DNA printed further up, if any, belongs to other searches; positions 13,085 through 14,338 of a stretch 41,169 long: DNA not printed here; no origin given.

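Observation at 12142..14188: Uncharacterised two-gene module: double Zn-ribbon protein plus DUF3644-like protein, both with similar RH-x-x-EH motifs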

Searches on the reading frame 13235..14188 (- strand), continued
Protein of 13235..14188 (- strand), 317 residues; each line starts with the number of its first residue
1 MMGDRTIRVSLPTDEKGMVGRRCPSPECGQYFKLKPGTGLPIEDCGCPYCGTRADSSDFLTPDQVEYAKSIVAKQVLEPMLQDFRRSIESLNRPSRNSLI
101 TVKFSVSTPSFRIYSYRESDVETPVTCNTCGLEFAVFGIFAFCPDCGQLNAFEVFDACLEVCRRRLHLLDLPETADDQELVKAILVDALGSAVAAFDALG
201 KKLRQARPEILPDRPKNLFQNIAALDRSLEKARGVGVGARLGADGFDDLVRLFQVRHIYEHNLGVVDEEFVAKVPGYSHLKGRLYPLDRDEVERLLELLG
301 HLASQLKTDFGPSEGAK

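Call 51: find_encoding_contigs(protein=P0005, flank=8000, max_places=2)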
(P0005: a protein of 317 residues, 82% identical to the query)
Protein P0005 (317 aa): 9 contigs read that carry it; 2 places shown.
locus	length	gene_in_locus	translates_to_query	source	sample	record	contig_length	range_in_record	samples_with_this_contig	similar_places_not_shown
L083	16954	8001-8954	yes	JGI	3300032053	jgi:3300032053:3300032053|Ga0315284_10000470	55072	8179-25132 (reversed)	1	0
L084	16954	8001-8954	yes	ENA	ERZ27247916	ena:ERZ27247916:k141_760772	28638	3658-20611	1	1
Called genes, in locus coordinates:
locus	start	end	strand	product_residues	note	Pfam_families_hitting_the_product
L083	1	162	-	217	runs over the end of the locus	PF06114:Peptidase_M78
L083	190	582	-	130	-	PF13560:HTH_31, PF01381:HTH_3, PF12844:HTH_19 (weak)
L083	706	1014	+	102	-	-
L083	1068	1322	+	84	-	PF14452:Multi_ubiq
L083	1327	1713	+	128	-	PF14462:Prok-E2_E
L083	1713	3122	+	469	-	PF00899:ThiF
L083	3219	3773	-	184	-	PF00565:SNase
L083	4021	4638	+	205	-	PF01420:Methylase_S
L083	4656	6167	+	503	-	PF12161:HsdM_N, PF02384:N6_Mtase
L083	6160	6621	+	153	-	-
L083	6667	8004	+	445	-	PF01420:Methylase_S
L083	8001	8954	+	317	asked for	-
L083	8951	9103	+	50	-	-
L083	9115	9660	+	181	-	-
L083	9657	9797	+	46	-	-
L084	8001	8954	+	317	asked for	-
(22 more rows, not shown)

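Call 52: find_encoding_contigs(protein=P0004, flank=8000, max_places=2)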
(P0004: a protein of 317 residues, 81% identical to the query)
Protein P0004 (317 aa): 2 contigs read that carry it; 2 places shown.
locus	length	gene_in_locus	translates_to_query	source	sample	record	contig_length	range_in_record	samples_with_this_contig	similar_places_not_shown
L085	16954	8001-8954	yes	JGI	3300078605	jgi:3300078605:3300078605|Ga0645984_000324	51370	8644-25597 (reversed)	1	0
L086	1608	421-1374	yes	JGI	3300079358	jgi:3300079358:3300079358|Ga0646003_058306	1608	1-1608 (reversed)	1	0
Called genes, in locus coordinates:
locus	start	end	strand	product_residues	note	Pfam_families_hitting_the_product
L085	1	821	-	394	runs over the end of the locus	PF00149:Metallophos, PF12850:Metallophos_2 (faint)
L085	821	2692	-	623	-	-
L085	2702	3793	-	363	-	-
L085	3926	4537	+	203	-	-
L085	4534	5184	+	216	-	-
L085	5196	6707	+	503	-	PF12161:HsdM_N, PF02384:N6_Mtase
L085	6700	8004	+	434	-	PF01420:Methylase_S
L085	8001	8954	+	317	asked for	-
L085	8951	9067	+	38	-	-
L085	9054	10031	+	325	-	PF19952:DUF6414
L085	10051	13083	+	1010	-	PF04313:HSDR_N, PF04851:ResIII, PF18766:SWI2_SNF2, PF00270:DEAD (weak), PF22679:T1R_D3-like, PF11867:T1RH-like_C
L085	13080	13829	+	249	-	PF01863:YgjP-like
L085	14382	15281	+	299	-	-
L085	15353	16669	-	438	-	PF01699:Na_Ca_ex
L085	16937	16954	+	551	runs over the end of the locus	PF01642:MM_CoA_mutase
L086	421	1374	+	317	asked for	-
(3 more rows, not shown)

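Call 61: search_protein_representatives(alignment_id=A1)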
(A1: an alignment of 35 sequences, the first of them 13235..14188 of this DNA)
Query: 35 sequences, 312 profile positions. Proteins with E-value up to 0.001 (for the whole library): 2279; up to 1e-10: 1064; up to 1e-30: 329. The best 150 are listed.
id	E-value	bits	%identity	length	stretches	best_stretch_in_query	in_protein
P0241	7.6e-126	435.7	-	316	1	4-309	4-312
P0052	2.0e-119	414.6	-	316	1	3-299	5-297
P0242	1.1e-116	405.6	-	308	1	3-309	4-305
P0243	1.3e-114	398.8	-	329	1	1-307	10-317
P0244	4.9e-111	387.0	-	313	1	4-309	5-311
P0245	2.5e-109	381.4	-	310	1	4-306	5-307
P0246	1.5e-107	375.6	-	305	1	4-307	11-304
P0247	1.3e-106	372.5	-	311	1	4-308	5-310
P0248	1.8e-105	368.7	-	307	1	4-308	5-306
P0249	9.9e-105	366.3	-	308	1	4-308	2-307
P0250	1.1e-104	366.1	-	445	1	4-305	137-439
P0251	1.2e-104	366.0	-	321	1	2-309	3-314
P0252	6.5e-104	363.6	-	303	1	3-307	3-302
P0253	1.7e-102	359.0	-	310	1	2-308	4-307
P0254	5.4e-102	357.3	-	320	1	4-308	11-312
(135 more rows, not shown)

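Call 68: fold_search(model_id=the predicted structure, library=viral)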
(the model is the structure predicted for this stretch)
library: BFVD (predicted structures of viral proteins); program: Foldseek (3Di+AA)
matches with E <= 10: 329; with E <= 0.001: 1
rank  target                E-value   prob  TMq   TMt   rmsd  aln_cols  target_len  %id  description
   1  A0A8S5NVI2            5.2e-04  1.00  0.36  0.36   5.8       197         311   15  Uncharacterized protein [Siphoviridae sp. ctiPM17]
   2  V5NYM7                7.5e-02  0.13  0.13  0.12  27.7       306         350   15  F-US12 protein [Chelonid alphaherpesvirus 5]
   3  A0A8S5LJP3            8.8e-02  0.75  0.24  0.32  10.5       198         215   13  Uncharacterized protein [Myoviridae sp. ct6F13]
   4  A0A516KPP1            1.5e-01  0.84  0.28  0.47   7.2       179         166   20  (no name in the UniProt tables at hand)
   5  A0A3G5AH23            2.1e-01  0.35  0.16  0.31  10.4       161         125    9  Uncharacterized protein [Satyrvirus sp.]
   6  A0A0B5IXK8            2.2e-01  0.11  0.10  0.19  18.0       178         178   15  Uncharacterized protein [Pandoravirus inopinatum]
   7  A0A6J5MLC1            2.2e-01  0.06  0.12  0.11  32.5       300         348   14  Uncharacterized protein [uncultured Caudovirales phage]
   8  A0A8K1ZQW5            2.2e-01  0.05  0.12  0.13  31.5       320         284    9  (no name in the UniProt tables at hand)
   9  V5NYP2                2.3e-01  0.05  0.13  0.14  28.8       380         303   14  F-UL0.5 protein [Chelonid alphaherpesvirus 5]
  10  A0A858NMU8            2.7e-01  0.10  0.16  0.15  29.7       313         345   10  (no name in the UniProt tables at hand)
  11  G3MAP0                2.9e-01  0.08  0.10  0.15  16.3       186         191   11  Gp499 [Bacillus phage G]
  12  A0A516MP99            3.2e-01  0.08  0.15  0.08  27.8       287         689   11  (no name in the UniProt tables at hand)
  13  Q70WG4                3.8e-01  0.11  0.16  0.05  20.4       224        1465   12  Polyprotein (Fragment) [Barley yellow mosaic virus]
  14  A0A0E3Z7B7            4.7e-01  0.03  0.09  0.07  27.9       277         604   13  Orf1629 [Lambdina fiscellaria nucleopolyhedrovirus]
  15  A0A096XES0            5.3e-01  0.08  0.12  0.08  14.8       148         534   16  Phage MuF C-terminal domain-containing protein [Escherichia phage phi191]
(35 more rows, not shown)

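Call 70: find_related_loci(query=A1, collection=viral_contigs, flank=6000)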
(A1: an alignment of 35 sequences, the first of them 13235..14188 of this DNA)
Query A1 (317 aa) in viral_contigs; peptide patterns used: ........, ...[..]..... (x = any residue, [..] = any of these).
35 stretches matched a pattern, but none encodes a relative of the query by tblastn (E <= 1e-3).

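Call 75: search_protein_families(library=pfam, alignment_id=A4, max_evalue=0.00001)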
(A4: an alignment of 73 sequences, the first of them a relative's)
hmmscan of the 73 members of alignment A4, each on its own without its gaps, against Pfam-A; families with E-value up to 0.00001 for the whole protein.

A. member 1, L004:50-772:+ (241 aa): 2 families
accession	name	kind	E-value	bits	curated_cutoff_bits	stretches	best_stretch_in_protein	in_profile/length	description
PF00486.34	Trans_reg_C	-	3.3e-20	72.4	26.2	1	148-226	1-77/77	Transcriptional regulatory protein, C terminal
PF00072.30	Response_reg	-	1.2e-11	45.2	30.2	1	4-110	1-108/111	Response regulator receiver domain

B. families by the number of members that match (of 73 scanned): 82 families (the first 25 are shown)
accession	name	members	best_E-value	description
PF01863.23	YgjP-like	2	9.1e-54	YgjP-like, metallopeptidase domain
PF10117.15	McrBC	2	1.1e-50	McrBC 5-methylcytosine restriction system component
PF06114.19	Peptidase_M78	2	1.1e-14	IrrE N-terminal-like domain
PF13560.12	HTH_31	2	4.4e-12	Helix-turn-helix domain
PF01381.28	HTH_3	2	4.6e-12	Helix-turn-helix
PF12844.13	HTH_19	2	2.8e-07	Helix-turn-helix domain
PF09549.16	RE_Bpu10I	1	1.6e-93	Bpu10I restriction endonuclease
PF01795.25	Methyltransf_5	1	1.5e-69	MraW methylase family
PF00515.34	TPR_1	1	2.4e-68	Tetratricopeptide repeat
PF13414.12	TPR_11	1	1.5e-57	TPR repeat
PF07719.23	TPR_2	1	1.6e-53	Tetratricopeptide repeat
PF01063.24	Aminotran_4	1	1.3e-50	Amino-transferase class IV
PF00239.26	Resolvase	1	5e-48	Resolvase, N terminal domain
PF13181.12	TPR_8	1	3e-43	Tetratricopeptide repeat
PF13431.12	TPR_17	1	7.5e-40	Tetratricopeptide repeat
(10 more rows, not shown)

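Call 76: search_protein_families(library=padloc, alignment_id=A4, max_evalue=1e-8)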
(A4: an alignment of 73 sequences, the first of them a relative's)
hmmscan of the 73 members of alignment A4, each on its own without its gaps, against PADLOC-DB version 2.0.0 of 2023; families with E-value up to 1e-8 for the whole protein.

A. member 1, L004:50-772:+ (241 aa): 0 families

B. families by the number of members that match (of 73 scanned): 61 families (the first 25 are shown)
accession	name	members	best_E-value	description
PDLC03951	RmrA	2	1.2e-52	-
PDLC03948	RmrA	2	1.1e-50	-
PDLC03952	RmrA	2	1.9e-50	-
PDLC03949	RmrA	2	1.8e-48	-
PDLC03947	RmrA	2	2.2e-47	-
PDLC03954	RmrA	2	4.1e-47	-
PDLC03956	RmrA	2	7.2e-46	-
PDLC03944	RmrA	2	3.6e-45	-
PDLC03953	RmrA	2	5.2e-43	-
PDLC03955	RmrA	2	5.2e-40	-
PDLC03946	RmrA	2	3e-39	-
PDLC03943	RmrA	2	2.6e-38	-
PDLC03945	RmrA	2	1.1e-34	-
PDLC03950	RmrA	2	7.8e-26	-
PDLC04134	mad2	2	3.9e-10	mads_2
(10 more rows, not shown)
